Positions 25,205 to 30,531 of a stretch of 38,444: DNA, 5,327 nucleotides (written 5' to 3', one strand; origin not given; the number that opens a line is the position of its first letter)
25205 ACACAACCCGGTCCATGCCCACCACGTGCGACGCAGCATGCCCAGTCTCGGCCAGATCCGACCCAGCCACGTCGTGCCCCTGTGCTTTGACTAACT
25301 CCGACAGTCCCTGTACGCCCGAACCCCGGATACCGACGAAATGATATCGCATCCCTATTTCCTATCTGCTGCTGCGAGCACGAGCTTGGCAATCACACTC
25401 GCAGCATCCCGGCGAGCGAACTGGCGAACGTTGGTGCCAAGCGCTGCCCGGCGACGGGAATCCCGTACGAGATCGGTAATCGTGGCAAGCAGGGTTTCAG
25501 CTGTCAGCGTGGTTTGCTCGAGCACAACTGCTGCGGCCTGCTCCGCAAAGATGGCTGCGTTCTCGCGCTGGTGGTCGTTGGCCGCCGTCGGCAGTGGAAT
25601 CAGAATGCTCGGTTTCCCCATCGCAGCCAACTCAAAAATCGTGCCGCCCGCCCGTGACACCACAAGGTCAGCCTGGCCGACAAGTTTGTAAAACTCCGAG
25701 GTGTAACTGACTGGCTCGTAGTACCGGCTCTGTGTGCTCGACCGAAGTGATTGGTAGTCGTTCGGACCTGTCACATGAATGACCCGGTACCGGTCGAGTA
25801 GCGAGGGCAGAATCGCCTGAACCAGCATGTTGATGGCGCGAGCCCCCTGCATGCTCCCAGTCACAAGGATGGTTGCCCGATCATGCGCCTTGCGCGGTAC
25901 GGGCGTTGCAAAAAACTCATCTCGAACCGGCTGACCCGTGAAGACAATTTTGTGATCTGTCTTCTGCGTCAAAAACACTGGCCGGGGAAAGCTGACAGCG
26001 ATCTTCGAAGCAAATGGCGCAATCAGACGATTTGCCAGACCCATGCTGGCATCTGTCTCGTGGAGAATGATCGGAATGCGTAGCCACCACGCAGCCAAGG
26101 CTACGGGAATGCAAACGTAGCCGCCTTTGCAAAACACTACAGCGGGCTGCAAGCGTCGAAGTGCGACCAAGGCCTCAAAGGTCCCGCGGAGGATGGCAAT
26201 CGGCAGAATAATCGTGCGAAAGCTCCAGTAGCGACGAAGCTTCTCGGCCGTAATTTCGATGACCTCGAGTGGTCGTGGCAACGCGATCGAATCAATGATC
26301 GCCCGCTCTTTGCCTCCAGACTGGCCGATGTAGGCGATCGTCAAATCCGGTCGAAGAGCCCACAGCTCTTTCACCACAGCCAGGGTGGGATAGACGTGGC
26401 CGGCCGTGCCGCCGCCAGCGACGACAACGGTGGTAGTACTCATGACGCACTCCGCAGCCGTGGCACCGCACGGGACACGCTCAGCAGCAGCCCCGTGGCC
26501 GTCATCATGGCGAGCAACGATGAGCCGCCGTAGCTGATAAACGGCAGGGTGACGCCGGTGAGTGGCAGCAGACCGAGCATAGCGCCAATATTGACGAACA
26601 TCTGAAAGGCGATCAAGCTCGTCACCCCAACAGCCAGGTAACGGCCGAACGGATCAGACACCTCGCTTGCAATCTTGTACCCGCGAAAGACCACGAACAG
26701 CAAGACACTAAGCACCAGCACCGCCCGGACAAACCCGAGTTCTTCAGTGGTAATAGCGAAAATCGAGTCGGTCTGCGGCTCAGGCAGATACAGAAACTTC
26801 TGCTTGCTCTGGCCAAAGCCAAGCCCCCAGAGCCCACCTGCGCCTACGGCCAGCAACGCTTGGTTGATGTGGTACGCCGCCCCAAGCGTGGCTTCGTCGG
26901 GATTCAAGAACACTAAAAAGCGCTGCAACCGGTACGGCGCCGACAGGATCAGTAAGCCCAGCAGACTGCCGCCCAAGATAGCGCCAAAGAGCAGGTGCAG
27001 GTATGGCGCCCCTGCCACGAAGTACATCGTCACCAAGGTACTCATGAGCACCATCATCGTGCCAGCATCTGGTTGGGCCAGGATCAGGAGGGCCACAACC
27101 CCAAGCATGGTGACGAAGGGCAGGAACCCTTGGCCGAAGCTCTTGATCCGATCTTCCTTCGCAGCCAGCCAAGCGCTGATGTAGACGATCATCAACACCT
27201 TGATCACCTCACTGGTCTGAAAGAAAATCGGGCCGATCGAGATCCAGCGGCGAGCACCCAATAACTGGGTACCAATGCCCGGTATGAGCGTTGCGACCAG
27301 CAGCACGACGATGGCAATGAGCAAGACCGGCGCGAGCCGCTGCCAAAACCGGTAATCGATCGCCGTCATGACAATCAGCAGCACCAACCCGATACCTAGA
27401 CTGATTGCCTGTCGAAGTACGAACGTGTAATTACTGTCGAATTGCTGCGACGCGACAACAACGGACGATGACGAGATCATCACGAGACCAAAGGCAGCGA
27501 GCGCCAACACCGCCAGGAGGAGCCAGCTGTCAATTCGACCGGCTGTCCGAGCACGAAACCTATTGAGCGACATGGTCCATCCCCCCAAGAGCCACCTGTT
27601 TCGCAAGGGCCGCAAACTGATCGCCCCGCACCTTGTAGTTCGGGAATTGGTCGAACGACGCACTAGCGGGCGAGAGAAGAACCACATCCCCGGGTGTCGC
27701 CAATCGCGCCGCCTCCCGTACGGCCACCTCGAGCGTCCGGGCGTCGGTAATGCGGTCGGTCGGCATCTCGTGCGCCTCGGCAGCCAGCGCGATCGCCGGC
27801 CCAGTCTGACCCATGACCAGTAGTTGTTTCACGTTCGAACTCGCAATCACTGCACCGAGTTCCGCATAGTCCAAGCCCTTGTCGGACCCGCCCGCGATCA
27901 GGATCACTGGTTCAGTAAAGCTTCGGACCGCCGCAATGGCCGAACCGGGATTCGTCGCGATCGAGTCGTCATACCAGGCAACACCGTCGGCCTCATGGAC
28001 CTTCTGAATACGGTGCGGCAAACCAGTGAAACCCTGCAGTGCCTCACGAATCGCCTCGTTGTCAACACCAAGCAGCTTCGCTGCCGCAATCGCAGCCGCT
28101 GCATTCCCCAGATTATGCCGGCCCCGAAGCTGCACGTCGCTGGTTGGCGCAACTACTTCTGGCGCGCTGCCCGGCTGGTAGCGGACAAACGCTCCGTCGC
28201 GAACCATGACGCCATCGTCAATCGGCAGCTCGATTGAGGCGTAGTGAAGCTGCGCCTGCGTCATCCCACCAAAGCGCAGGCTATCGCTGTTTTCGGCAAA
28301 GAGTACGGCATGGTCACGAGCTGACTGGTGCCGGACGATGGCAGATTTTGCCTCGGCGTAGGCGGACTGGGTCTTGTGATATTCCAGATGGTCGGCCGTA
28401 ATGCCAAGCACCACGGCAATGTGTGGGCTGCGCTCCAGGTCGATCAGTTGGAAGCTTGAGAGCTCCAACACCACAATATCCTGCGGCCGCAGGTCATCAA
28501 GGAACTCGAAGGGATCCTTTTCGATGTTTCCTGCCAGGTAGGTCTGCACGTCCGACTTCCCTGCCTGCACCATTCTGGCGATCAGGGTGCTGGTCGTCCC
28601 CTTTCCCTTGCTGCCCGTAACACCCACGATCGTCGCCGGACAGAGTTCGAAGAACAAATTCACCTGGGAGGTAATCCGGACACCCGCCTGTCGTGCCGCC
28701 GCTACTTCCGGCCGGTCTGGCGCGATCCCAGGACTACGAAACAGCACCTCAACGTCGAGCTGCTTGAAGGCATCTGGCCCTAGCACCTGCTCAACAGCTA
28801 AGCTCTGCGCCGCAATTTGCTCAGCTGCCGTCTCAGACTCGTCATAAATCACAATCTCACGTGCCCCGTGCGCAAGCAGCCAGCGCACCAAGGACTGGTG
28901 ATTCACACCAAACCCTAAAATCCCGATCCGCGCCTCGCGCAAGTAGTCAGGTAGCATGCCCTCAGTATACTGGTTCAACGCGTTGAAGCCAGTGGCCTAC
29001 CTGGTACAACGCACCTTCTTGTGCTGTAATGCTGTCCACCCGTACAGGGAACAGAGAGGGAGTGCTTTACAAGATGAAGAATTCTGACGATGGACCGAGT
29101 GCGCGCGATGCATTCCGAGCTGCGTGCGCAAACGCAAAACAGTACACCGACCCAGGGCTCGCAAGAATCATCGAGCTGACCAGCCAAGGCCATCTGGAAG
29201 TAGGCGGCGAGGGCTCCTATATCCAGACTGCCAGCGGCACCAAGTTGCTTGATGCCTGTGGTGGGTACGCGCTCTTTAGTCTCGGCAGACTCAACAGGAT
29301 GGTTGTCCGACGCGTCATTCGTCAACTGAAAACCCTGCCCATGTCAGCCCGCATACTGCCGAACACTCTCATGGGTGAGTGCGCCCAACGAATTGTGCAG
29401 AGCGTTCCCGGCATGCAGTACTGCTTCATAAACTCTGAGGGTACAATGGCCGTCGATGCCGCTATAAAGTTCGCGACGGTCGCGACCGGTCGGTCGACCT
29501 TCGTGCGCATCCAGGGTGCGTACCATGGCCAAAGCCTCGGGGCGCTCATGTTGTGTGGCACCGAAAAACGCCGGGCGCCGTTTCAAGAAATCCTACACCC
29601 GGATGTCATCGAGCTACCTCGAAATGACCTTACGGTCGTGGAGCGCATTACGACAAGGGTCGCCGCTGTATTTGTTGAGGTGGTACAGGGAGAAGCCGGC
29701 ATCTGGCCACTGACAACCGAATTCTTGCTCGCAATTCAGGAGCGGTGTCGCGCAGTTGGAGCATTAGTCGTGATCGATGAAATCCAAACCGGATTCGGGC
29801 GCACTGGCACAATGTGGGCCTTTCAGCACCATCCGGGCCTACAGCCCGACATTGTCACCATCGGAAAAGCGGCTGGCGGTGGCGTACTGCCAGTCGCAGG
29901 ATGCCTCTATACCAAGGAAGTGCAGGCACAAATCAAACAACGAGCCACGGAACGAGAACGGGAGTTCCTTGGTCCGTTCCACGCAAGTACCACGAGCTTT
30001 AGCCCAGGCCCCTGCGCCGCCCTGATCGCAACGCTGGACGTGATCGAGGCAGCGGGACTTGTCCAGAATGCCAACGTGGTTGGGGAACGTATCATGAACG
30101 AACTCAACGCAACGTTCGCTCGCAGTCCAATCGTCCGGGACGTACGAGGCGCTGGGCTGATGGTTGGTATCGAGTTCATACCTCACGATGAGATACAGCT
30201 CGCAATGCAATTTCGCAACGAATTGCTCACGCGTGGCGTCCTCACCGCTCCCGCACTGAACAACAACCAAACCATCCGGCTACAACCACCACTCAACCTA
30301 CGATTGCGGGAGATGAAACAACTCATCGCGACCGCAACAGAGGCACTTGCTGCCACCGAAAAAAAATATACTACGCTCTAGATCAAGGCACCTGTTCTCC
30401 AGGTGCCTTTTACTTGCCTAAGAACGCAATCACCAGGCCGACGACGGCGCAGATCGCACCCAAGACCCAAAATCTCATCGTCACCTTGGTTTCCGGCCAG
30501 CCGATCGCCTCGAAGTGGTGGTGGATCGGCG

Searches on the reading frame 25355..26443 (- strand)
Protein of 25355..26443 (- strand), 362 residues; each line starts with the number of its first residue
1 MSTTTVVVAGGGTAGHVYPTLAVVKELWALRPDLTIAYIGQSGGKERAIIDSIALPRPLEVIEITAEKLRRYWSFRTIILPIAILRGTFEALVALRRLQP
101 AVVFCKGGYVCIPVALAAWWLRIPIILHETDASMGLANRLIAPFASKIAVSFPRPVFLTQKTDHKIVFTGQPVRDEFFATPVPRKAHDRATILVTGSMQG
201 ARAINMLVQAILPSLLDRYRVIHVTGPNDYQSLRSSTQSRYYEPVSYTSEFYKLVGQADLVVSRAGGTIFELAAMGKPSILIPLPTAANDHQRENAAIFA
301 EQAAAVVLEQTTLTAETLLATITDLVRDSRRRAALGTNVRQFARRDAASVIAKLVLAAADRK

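Call 75: search_protein_families(library=pfam, proteins=[window:25355-26443:-], max_evalue=0.001)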
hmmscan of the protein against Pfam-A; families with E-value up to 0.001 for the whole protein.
window:25355-26443:- (362 aa): 3 families
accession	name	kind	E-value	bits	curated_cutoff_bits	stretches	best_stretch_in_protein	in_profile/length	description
PF04101.22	Glyco_tran_28_C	-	3.6e-34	118.6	22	1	191-348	1-163/166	Glycosyltransferase family 28 C-terminal domain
PF03033.26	Glyco_transf_28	-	2.8e-29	102.4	26.2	1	6-149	1-138/139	Glycosyltransferase family 28 N-terminal domain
PF02350.25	Epimerase_2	-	0.00051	19.4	30.6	0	219-312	216-314/347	UDP-N-acetylglucosamine 2-epimerase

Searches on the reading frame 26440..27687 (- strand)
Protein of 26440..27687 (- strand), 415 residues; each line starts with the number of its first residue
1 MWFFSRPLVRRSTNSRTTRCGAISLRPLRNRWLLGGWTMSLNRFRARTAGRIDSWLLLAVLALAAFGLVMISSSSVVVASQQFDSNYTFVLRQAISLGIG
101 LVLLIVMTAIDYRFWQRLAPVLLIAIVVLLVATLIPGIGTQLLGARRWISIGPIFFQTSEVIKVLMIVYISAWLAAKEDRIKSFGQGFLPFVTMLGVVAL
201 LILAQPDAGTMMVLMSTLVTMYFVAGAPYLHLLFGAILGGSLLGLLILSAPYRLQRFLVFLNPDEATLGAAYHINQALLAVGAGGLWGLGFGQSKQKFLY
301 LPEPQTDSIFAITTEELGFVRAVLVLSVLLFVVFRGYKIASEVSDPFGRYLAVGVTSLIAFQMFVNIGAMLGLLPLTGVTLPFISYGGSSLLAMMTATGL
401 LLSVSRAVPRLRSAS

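Call 75: search_protein_families(library=pfam, proteins=[window:26440-27687:-], max_evalue=0.001)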
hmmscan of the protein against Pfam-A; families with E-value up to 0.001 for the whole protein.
window:26440-27687:- (415 aa): 1 family
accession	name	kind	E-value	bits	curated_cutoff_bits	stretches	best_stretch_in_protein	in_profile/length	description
PF01098.24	FTSW_RODA_SPOVE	-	1.4e-102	343.7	26.4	1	56-406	3-352/356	Cell cycle protein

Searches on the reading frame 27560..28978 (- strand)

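Call 75: search_protein_families(library=pfam, proteins=[window:27560-28978:-], max_evalue=0.001)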
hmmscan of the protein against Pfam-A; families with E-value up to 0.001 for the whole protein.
window:27560-28978:- (472 aa): 5 families
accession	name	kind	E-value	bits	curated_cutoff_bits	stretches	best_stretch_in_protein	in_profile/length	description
PF08245.18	Mur_ligase_M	-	1.4e-22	81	24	1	120-300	1-200/200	Mur ligase middle domain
PF02875.26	Mur_ligase_C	-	3.2e-16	60.7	28.4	1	322-438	1-126/127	Mur ligase, glutamate ligase domain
PF21799.2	MurD-like_N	-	7.2e-09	36.2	27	1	18-103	3-87/88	Mur ligase MurD-like, N-terminal domain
PF21377.3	MurD_N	-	0.00025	21.4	24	1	17-88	1-73/76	MurD N-terminal domain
PF03807.23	F420_oxidored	-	0.00056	20.9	21.6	0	17-80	1-66/94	NADP oxidoreductase coenzyme F420-dependent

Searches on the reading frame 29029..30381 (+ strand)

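Call 89: search_protein_families(library=pfam, proteins=[window:29029-30381:+], max_evalue=0.001)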
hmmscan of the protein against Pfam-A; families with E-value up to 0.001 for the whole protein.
window:29029-30381:+ (450 aa): 1 family
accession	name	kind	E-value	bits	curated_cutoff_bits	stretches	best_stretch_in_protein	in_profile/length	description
PF00202.27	Aminotran_3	-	6.7e-73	246.1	30.5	1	60-435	16-398/403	Aminotransferase class-III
